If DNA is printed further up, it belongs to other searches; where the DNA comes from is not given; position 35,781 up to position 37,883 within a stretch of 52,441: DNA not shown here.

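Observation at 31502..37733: Uncharacterised translationally coupled envelope cluster: GYF/coiled-coil membrane protein, two small unknowns, TPR-SpoIID and GT4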

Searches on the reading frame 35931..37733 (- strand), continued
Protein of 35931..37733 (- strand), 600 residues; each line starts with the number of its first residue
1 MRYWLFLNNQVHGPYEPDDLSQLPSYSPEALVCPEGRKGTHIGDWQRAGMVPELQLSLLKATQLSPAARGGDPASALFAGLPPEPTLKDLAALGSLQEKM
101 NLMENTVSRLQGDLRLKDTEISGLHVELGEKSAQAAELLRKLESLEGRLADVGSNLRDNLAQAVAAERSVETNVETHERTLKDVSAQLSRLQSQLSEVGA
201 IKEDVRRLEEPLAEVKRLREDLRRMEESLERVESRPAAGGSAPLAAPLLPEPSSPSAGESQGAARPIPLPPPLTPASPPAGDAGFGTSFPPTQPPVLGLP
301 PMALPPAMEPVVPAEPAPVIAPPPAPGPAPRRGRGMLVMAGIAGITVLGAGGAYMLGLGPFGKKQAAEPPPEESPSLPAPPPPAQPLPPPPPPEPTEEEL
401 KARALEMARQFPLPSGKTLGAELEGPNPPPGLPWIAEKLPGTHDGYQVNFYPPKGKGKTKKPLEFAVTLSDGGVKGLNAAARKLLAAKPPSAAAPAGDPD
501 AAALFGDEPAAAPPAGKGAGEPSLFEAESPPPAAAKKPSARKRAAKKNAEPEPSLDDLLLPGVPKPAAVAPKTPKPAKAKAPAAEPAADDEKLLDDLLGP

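Call 65: fold_search(model_id=the predicted structure, library=pdb)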
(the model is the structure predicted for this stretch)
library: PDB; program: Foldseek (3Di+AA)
matches with E <= 10: 373; with E <= 0.001: 0
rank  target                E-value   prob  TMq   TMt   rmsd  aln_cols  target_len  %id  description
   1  4u17_A                4.2e-01  0.16  0.07  0.25   7.1        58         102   19  Swapped dimer of the human Fyn-SH2 domain (released 2015-07-29)
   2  5iri_A                4.7e-01  0.41  0.07  0.31   6.6        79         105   14  Structure of the mouse SAD-B AIS-KA1 fragment (released 2016-06-15)
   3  2kno_MODEL_1_A        9.3e-01  0.23  0.06  0.22   5.3        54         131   13  NMR Solution Structure of SH2 Domain of the Human Tensin Like C1 Domain Containing Phosphatase (TENC1) (released 2010-09-01)
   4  2ebs_A                1.1e+00  0.18  0.06  0.05   6.7        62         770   13  Crystal Structure Anaalysis of Oligoxyloglucan reducing-end-specific cellobiohydrolase (OXG-RCBH) D465N Mutant Complex (released 2007-06-26)
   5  4raa                  1.2e+00  0.33  0.06  0.10   4.0        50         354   10  Crystal structure of a Putative exported protein (BF0058) from Bacteroides fragilis NCTC 9343 at 2.60 A resolution (released 2014-10-15)
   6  7kn8_B                1.2e+00  0.20  0.06  0.06   7.6        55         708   11  Crystal structure of the GH74 xyloglucanase from Xanthomonas campestris (Xcc1752) (released 2021-05-26)
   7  5day_A                1.3e+00  0.21  0.06  0.19   3.7        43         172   19  The structure of NAP1-Related Protein(NRP1) in Arabidopsis (released 2016-09-21)
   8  4mdk_A                1.3e+00  0.20  0.06  0.19   7.9        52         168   15  Cdc34-ubiquitin-CC0651 complex (released 2013-12-11)
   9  2esk                  1.3e+00  0.18  0.06  0.22   7.8        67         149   13  Human Ubiquitin-Conjugating Enzyme (E2) UbcH5b, wild-type (released 2005-12-06)
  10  9fo7_E                1.4e+00  0.07  0.06  0.07   4.6        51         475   14  Cryo-EM structure of the BcsE2F2 regulatory subcomplex from the E. coli Bcs macrocomplex for cellulose secretion (loca (released 2024-10-16)
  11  5gq0_B                1.5e+00  0.21  0.06  0.11   3.7        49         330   14  Crystal structure of the Epithiospecifier Protein, ESP from Arabidopsis thaliana (released 2016-08-17)
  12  1x70_A                1.5e+00  0.18  0.06  0.05   4.8        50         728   22  HUMAN DIPEPTIDYL PEPTIDASE IV IN COMPLEX WITH A BETA AMINO ACID INHIBITOR (released 2005-01-18)
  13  4g1f_D                1.6e+00  0.38  0.06  0.05   2.7        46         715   13  Crystal Structure of human Dipeptidyl Peptidase IV in complex with a pyridopyrimidinedione analogue (released 2013-02-27)
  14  3e95_B                1.6e+00  0.25  0.07  0.27   7.0        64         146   16  Crystal Structure of the Plasmodium Falciparum ubiquitin conjugating enzyme complex, PfUBC13-PfUev1a (released 2008-09-30)
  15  7kn8_A                1.6e+00  0.18  0.06  0.06   7.5        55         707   11  Crystal structure of the GH74 xyloglucanase from Xanthomonas campestris (Xcc1752) (released 2021-05-26)
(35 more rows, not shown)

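Call 72: search_protein_families(library=padloc, proteins=[window:35931-37733:-], max_evalue=0.001)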
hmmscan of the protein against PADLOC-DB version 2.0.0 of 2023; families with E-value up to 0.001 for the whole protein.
window:35931-37733:- (600 aa): 2 families
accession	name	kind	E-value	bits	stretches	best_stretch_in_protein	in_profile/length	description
PDLC00006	DruC1|DruC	-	7.4e-05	19.4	1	96-236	194-323/626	Unknown function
PDLC03859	LmuB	-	0.00021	18.6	1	102-230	280-398/611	-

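Call 75: find_encoding_contigs(protein=P0119, flank=7000, max_places=1)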
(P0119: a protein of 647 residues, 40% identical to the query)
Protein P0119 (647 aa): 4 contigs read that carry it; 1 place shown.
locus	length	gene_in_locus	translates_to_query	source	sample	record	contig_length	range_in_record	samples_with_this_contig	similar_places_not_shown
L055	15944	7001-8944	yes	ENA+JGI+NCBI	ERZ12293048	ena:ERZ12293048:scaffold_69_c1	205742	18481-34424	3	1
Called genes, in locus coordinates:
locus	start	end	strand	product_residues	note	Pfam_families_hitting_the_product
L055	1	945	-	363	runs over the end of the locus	PF00155:Aminotran_1_2, PF00266:Aminotran_5, PF01053:Cys_Met_Meta_PP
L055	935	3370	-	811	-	PF02190:LON_substr_bdg, PF13401:AAA_22 (faint), PF00004:AAA, PF07728:AAA_5 (weak), PF22667:Lon_lid, PF05362:Lon_C, PF13541:ChlI (faint)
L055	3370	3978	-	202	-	PF00574:CLP_protease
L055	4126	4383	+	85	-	PF01381:HTH_3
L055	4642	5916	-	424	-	PF05697:Trigger_N, PF05698:Trigger_C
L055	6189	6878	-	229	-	PF14220:DUF4329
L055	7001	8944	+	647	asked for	-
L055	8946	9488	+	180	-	-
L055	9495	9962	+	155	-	-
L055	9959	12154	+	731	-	PF00515:TPR_1 (faint), PF07719:TPR_2 (faint), PF08486:SpoIID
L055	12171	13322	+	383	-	PF13439:Glyco_transf_4, PF13477:Glyco_trans_4_2, PF13579:Glyco_trans_4_4, PF00534:Glycos_transf_1, PF13692:Glyco_trans_1_4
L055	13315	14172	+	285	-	PF01734:Patatin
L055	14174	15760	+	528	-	PF13231:PMT_2 (weak)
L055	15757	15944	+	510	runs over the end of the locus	-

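Call 77: find_encoding_contigs(protein=P0124, flank=6000, max_places=1)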
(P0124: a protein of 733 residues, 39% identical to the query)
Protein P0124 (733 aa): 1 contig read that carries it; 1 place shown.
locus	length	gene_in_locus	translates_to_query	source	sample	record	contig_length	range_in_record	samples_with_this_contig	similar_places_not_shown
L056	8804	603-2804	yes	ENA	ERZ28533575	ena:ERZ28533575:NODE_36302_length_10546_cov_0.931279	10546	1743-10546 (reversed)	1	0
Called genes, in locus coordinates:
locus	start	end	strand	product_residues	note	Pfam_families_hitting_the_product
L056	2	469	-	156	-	?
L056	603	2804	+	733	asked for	-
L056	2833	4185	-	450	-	PF05195:AMP_N, PF00557:Peptidase_M24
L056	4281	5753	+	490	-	PF00884:Sulfatase, PF01663:Phosphodiest, PF02995:DUF229 (faint), PF16347:SGSH_C (faint)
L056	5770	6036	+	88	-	PF00512:HisKA (weak)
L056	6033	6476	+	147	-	PF00293:NUDIX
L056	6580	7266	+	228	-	PF03070:TENA_THI-4, PF14518:Haem_oxygenas_2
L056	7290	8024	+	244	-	PF00970:FAD_binding_6, PF00175:NAD_binding_1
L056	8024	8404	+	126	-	PF07238:PilZ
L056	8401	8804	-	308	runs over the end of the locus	PF01497:Peripla_BP_2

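Call 78: find_encoding_contigs(protein=P0151, flank=6000, max_places=1)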
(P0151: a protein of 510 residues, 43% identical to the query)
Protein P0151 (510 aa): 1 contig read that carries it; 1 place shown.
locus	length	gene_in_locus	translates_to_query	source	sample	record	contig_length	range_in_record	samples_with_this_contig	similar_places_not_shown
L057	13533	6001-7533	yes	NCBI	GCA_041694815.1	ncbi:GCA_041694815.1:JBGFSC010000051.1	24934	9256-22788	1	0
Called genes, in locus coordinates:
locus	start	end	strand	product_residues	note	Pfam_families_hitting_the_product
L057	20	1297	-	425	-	PF05697:Trigger_N, PF00254:FKBP_C (weak), PF05698:Trigger_C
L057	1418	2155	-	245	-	-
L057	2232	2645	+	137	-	PF00571:CBS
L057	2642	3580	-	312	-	PF13487:HD_5 (weak), PF01966:HD (weak)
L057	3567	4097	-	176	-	-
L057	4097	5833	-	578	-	PF13646:HEAT_2 (weak), PF03130:HEAT_PBS (faint), PF13646:HEAT_2 (weak)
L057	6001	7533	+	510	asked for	PF14237:GYF_2 (weak), PF28019:HmpF (weak)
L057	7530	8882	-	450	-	PF05195:AMP_N, PF00557:Peptidase_M24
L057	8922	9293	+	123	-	-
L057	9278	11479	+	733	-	PF07719:TPR_2 (faint), PF00515:TPR_1 (faint), PF13424:TPR_12 (faint), PF13428:TPR_14 (faint), PF13431:TPR_17 (faint), PF13432:TPR_16 (weak), PF08486:SpoIID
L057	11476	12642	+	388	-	PF13439:Glyco_transf_4, PF13579:Glyco_trans_4_4, PF13477:Glyco_trans_4_2 (weak), PF00534:Glycos_transf_1, PF13692:Glyco_trans_1_4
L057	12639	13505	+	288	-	PF01734:Patatin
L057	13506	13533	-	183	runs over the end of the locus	PF13699:eCIS_core (weak)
